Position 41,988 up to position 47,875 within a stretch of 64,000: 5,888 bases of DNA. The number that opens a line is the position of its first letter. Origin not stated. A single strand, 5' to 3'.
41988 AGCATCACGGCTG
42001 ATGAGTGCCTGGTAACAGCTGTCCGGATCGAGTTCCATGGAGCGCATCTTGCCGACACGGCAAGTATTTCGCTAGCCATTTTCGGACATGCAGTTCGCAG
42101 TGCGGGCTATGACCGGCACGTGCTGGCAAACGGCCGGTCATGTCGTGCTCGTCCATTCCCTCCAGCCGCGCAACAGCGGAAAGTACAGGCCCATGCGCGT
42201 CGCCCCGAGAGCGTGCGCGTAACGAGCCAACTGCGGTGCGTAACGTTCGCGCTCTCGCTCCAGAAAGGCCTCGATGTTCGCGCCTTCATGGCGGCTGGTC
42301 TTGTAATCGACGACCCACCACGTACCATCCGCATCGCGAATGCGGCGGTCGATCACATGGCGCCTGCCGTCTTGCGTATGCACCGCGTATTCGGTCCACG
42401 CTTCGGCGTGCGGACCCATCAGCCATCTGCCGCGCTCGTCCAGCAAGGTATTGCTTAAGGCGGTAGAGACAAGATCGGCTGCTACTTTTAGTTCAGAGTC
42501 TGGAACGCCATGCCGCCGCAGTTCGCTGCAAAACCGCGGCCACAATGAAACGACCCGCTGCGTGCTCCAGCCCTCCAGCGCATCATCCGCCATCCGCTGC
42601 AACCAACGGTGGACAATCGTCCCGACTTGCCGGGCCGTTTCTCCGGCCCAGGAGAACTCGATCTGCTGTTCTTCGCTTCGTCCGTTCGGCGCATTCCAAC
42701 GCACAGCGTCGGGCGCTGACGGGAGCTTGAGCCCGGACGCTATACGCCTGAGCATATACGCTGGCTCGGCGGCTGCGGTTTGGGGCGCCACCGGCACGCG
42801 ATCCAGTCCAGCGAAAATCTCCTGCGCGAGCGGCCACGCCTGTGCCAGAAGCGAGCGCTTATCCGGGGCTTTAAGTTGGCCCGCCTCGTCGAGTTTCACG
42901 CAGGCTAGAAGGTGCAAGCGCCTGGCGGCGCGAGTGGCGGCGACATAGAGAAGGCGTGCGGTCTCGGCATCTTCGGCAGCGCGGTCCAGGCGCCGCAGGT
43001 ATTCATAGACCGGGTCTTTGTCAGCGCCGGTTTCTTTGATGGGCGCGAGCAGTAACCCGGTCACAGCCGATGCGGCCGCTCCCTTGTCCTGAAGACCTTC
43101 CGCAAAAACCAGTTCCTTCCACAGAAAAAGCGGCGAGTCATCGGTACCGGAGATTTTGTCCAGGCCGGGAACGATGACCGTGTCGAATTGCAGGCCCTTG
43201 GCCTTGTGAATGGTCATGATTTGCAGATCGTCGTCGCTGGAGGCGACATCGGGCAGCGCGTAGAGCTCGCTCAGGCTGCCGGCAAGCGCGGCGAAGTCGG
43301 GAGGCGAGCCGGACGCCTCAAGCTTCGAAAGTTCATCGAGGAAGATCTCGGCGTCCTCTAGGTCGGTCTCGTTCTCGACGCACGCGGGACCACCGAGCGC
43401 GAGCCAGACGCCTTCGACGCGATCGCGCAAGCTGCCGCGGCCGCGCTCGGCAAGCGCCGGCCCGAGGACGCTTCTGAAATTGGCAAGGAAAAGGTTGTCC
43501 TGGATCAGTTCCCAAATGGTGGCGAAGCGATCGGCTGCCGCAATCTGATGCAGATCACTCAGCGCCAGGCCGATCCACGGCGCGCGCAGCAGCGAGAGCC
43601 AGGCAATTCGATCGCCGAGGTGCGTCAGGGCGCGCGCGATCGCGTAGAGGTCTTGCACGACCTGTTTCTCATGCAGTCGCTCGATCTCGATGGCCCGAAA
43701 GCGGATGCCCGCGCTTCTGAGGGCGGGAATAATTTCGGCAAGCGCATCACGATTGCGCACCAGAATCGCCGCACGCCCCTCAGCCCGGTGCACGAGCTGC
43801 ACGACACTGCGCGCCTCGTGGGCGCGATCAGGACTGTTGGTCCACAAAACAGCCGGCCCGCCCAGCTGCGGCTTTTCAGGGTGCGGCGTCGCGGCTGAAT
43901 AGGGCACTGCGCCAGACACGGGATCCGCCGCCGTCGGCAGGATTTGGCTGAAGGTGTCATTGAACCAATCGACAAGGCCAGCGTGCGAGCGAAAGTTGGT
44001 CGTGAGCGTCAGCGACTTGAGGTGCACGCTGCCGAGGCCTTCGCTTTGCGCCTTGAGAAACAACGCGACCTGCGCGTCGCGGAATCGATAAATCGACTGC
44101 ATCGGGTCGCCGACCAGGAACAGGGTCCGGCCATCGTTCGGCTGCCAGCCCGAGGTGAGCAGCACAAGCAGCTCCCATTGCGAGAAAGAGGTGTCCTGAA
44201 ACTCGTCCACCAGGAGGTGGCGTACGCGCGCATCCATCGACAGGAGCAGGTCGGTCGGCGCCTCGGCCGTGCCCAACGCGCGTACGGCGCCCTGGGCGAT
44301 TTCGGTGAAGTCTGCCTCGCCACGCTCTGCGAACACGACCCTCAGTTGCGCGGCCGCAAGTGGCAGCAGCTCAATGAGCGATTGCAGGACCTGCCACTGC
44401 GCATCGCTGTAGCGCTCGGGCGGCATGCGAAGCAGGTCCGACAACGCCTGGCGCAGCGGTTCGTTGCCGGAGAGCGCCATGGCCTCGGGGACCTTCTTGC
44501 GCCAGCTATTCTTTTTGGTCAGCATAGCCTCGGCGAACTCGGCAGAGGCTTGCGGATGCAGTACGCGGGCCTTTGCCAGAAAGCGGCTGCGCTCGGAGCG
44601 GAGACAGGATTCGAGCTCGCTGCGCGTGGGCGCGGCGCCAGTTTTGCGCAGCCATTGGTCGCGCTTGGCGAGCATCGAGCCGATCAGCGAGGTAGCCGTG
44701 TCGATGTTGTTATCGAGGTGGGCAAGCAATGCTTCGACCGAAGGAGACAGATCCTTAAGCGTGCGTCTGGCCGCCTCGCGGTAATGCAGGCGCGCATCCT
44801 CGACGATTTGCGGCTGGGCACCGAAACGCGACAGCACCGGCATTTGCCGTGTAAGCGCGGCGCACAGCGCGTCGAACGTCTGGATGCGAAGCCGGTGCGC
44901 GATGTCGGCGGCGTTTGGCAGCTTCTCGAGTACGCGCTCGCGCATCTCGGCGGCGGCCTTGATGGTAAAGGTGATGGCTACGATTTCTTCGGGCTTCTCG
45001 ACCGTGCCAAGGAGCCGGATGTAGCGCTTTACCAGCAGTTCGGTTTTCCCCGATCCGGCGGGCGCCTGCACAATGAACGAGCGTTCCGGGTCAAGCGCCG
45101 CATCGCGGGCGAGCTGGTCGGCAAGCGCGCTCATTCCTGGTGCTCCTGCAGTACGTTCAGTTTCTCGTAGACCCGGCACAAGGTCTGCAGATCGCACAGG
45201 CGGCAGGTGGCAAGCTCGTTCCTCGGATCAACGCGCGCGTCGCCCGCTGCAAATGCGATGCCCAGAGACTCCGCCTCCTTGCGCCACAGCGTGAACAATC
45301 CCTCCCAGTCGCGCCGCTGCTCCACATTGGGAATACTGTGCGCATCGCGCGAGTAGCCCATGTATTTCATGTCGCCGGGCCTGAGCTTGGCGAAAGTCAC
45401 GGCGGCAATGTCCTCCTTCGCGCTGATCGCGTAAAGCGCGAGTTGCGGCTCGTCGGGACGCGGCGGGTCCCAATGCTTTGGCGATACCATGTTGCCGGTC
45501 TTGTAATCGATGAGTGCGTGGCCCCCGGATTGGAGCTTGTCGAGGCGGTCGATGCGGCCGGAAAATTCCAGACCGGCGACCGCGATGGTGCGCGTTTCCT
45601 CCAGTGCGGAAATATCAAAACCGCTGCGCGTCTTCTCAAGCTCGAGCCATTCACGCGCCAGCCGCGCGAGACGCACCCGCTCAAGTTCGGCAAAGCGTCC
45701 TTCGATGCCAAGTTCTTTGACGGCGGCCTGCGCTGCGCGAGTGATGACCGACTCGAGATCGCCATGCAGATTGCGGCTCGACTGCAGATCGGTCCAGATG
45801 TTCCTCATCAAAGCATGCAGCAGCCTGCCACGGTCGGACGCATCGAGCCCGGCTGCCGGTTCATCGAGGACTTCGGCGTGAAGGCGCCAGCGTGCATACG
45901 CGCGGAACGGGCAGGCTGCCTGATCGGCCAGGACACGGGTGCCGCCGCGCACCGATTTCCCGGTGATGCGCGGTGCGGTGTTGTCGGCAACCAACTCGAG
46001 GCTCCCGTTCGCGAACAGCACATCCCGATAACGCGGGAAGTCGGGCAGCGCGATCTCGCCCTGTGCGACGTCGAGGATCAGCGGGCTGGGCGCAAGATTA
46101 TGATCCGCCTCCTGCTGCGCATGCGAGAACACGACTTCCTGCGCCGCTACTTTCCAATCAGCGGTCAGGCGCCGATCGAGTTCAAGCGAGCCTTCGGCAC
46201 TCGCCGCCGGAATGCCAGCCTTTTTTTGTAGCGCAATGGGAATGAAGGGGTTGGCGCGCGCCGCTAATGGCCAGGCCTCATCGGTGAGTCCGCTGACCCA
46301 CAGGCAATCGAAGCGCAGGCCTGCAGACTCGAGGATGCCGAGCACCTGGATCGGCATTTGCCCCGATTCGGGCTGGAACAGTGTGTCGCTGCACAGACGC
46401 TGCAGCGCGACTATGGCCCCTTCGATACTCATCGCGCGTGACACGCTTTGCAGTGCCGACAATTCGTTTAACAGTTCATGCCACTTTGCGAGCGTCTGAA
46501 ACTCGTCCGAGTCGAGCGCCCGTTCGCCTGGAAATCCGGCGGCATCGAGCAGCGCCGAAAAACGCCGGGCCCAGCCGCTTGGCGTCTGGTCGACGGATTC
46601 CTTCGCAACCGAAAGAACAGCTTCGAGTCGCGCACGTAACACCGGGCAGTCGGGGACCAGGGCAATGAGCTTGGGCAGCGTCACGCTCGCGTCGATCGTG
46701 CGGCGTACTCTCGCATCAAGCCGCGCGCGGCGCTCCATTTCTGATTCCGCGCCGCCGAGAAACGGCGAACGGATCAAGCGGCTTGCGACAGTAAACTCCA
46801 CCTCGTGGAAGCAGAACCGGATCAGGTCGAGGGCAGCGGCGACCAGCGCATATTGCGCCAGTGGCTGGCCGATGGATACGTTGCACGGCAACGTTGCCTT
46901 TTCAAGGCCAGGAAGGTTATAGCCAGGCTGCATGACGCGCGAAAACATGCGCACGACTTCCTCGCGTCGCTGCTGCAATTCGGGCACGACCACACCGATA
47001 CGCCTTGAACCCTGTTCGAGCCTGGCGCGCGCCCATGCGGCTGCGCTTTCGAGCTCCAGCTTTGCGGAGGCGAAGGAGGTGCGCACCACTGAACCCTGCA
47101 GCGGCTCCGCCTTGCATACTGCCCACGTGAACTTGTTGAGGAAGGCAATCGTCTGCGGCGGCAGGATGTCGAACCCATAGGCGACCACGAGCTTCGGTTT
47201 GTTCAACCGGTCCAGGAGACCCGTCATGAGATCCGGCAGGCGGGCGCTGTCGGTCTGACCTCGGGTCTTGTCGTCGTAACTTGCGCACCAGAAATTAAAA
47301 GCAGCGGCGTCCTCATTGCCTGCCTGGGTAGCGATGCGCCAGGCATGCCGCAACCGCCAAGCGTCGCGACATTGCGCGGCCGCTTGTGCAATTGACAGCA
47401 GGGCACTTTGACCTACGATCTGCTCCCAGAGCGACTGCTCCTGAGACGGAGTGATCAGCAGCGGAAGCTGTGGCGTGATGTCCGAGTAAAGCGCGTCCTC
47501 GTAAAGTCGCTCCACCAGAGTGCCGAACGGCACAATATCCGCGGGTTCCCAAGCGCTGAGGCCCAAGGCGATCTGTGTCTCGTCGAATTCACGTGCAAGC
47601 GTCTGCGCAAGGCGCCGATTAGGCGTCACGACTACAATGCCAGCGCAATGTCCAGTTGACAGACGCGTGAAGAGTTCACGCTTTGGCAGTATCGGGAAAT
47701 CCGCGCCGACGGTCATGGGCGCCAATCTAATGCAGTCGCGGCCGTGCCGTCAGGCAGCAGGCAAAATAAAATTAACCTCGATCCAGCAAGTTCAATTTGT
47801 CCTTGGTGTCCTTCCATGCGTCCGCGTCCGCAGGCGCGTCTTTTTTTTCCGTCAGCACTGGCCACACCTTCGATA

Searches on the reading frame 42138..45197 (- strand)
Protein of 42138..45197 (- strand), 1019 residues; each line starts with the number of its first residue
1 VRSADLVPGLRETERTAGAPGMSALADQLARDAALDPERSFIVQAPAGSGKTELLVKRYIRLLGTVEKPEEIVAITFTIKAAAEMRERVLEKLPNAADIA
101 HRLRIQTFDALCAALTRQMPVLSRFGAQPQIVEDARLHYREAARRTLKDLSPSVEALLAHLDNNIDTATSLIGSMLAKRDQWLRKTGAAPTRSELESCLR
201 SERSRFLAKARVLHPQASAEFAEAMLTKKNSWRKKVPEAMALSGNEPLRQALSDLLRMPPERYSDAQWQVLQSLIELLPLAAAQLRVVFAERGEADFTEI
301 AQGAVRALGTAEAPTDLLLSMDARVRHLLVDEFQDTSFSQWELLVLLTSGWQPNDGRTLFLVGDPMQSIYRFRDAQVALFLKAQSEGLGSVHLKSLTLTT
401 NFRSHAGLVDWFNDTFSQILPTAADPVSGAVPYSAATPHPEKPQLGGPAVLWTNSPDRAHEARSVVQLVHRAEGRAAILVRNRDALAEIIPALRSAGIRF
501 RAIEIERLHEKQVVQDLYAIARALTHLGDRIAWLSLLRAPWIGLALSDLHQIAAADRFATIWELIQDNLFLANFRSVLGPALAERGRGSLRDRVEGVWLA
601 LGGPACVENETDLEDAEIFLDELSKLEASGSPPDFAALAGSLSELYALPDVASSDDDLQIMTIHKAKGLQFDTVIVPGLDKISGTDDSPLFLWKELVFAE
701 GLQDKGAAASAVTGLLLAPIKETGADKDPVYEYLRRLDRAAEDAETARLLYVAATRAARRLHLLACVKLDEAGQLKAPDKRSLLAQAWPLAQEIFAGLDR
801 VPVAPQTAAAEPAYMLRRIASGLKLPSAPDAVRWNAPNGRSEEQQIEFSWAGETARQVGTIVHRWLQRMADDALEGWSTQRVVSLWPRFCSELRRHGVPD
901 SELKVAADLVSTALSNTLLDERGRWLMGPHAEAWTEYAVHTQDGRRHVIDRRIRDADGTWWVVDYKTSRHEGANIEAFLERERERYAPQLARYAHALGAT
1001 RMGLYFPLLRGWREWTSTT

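Call 64: search_protein_families(library=pfam, proteins=[window:42138-45197:-])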
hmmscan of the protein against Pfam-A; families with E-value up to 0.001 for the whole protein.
window:42138-45197:- (1019 aa): 8 families
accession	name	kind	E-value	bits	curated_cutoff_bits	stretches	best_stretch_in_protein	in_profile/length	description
PF00580.27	UvrD-helicase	-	2.7e-43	149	23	1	31-385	6-268/271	UvrD/REP helicase N-terminal domain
PF13361.12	UvrD_C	-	2e-21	77.2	25.6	2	654-766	283-348/350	UvrD-like helicase C-terminal domain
PF13245.12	AAA_19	-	5e-16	59.5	25.1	1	38-373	11-134/134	AAA domain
PF13538.12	UvrD_C_2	-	2.4e-10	40.6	27.4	1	660-677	4-21/52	UvrD-like helicase C-terminal domain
PF12705.13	PDDEXK_1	-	1.3e-09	38.8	22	1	854-1000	32-172/247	PD-(D/E)XK nuclease superfamily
PF01443.25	Viral_helicase1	-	6.2e-05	23.4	21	0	42-87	2-44/228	Viral superfamily 1 RNA helicase core domain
PF13604.12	AAA_30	-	0.00012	22.3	27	0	29-89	9-66/191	AAA domain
PF13401.12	AAA_22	-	0.00091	20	27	0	38-99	5-64/130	AAA domain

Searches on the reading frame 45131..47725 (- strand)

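Call 64: search_protein_families(library=pfam, proteins=[window:45131-47725:-])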
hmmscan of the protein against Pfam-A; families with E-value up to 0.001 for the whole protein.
window:45131-47725:- (864 aa): 1 family
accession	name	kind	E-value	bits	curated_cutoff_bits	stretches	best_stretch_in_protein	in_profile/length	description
PF12705.13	PDDEXK_1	-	2.7e-26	93.4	22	1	603-851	11-247/247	PD-(D/E)XK nuclease superfamily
